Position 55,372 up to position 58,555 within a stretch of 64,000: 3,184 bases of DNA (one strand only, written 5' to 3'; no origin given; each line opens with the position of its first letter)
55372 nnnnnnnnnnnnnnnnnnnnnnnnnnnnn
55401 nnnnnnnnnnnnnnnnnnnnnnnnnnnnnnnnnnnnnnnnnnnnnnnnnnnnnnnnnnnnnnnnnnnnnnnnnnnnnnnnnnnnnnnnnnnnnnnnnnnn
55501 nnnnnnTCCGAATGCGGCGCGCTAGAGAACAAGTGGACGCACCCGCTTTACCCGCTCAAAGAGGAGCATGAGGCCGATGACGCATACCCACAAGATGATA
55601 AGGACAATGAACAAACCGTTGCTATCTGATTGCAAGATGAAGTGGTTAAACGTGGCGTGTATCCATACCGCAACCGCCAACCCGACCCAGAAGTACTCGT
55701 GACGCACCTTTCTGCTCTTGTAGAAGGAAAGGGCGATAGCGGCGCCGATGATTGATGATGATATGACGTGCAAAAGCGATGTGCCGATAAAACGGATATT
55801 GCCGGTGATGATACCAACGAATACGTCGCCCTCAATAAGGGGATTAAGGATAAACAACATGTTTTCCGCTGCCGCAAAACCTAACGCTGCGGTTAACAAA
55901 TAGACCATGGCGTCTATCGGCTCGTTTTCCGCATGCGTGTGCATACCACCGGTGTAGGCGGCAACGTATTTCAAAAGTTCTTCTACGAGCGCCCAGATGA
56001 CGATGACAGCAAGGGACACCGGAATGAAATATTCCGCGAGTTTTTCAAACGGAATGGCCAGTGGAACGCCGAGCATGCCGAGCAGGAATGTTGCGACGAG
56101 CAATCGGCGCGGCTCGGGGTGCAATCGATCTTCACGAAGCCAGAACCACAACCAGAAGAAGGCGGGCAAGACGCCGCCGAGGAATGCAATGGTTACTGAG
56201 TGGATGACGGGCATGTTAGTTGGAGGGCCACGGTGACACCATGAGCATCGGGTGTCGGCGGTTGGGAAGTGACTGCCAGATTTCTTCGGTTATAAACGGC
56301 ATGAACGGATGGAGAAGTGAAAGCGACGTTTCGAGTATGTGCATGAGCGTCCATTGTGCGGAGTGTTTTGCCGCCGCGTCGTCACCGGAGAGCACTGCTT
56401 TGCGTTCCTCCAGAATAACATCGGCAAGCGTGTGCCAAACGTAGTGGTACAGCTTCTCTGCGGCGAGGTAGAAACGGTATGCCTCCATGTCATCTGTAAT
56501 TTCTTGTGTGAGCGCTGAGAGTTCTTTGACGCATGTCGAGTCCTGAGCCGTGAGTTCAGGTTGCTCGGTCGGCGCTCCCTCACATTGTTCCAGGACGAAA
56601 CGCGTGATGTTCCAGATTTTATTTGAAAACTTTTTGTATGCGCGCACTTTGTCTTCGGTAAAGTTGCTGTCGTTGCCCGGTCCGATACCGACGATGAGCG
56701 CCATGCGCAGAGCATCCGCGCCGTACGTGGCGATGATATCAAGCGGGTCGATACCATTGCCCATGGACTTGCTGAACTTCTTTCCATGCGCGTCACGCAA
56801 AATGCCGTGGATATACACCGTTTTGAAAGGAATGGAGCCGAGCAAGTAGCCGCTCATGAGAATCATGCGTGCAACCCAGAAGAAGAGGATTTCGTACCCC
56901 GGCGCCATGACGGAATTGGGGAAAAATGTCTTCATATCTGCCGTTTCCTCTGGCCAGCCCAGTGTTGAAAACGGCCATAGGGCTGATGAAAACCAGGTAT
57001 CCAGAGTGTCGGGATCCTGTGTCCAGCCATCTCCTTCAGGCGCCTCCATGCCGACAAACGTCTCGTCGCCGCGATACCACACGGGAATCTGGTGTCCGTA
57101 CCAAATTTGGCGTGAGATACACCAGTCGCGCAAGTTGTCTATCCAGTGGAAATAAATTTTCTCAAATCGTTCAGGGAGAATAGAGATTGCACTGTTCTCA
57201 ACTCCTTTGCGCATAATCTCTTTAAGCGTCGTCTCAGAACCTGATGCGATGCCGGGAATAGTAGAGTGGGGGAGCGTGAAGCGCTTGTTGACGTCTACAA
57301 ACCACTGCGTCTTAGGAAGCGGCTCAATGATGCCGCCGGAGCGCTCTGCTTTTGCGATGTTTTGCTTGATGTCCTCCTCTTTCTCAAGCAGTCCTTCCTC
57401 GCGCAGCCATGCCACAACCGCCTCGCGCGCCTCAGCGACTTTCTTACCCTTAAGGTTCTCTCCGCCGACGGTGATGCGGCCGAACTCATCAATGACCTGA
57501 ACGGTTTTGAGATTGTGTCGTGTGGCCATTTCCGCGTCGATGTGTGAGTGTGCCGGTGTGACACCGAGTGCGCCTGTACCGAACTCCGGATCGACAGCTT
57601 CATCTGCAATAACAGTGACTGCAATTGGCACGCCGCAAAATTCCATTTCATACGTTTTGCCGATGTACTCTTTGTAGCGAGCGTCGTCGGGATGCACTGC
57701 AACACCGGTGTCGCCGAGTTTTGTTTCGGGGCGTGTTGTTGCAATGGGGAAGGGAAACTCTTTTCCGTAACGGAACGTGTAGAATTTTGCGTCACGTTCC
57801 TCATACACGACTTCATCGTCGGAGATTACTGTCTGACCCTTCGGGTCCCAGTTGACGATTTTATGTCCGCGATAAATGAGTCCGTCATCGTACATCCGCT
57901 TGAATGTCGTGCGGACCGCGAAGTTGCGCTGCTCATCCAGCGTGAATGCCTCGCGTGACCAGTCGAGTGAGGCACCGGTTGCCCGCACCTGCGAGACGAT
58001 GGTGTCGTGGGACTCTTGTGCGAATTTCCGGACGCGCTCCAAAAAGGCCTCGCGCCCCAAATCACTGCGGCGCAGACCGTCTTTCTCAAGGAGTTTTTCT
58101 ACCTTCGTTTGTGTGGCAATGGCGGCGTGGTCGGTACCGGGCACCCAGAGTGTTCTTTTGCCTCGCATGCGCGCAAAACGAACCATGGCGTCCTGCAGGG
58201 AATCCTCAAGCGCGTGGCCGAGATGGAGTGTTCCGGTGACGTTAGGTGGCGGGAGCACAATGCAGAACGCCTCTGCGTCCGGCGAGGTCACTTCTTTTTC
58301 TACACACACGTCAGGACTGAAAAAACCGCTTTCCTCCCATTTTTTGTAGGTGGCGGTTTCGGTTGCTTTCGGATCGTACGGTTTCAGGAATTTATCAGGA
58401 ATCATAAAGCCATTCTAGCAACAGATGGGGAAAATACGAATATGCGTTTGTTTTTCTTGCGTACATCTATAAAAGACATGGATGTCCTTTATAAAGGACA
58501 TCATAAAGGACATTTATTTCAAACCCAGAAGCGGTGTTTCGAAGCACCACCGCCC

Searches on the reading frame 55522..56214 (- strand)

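Call 9: search_protein_families(library=pfam, proteins=[window:55522-56214:-], max_evalue=0.001)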
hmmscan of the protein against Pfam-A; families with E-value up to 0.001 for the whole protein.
window:55522-56214:- (230 aa): 1 family
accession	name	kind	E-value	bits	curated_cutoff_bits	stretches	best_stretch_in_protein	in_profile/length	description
PF13367.11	PrsW-protease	-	3.6e-25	89.1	23.5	1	34-212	1-192/196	PrsW family intramembrane metalloprotease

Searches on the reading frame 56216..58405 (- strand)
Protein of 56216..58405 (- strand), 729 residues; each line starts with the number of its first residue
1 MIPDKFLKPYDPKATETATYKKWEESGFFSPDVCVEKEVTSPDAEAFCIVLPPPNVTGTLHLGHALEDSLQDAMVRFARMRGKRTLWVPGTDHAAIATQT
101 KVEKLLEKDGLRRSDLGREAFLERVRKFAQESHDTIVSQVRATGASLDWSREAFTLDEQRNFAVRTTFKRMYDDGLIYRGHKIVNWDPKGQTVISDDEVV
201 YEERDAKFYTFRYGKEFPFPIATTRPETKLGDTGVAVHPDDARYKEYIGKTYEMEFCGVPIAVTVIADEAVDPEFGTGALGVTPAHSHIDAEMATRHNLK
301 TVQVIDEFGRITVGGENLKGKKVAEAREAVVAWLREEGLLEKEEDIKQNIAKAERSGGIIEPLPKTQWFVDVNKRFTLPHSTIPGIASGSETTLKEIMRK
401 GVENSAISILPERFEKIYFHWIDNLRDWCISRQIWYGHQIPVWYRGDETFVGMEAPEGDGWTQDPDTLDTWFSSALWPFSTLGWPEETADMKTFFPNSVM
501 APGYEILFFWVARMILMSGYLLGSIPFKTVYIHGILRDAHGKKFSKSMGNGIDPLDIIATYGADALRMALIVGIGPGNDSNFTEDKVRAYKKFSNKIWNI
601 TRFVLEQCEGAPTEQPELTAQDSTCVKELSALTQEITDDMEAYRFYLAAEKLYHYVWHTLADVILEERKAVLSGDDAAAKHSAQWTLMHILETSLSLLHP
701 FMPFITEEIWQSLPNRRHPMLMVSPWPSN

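Call 9: search_protein_families(library=pfam, proteins=[window:56216-58405:-], max_evalue=0.001)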
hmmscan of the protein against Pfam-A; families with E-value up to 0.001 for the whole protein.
window:56216-58405:- (729 aa): 3 families
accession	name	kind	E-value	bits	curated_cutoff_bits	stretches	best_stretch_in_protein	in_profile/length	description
PF00133.28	tRNA-synt_1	-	2.2e-122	409.3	22.7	2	19-451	2-254/414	tRNA synthetases class I (I, L, M and V)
PF08264.19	Anticodon_1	-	6.1e-28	98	25.1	1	625-728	4-106/148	Anticodon-binding domain of tRNA ligase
PF09334.17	tRNA-synt_1g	-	2.4e-20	73.1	20.1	2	54-199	8-135/391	tRNA synthetases class I (M)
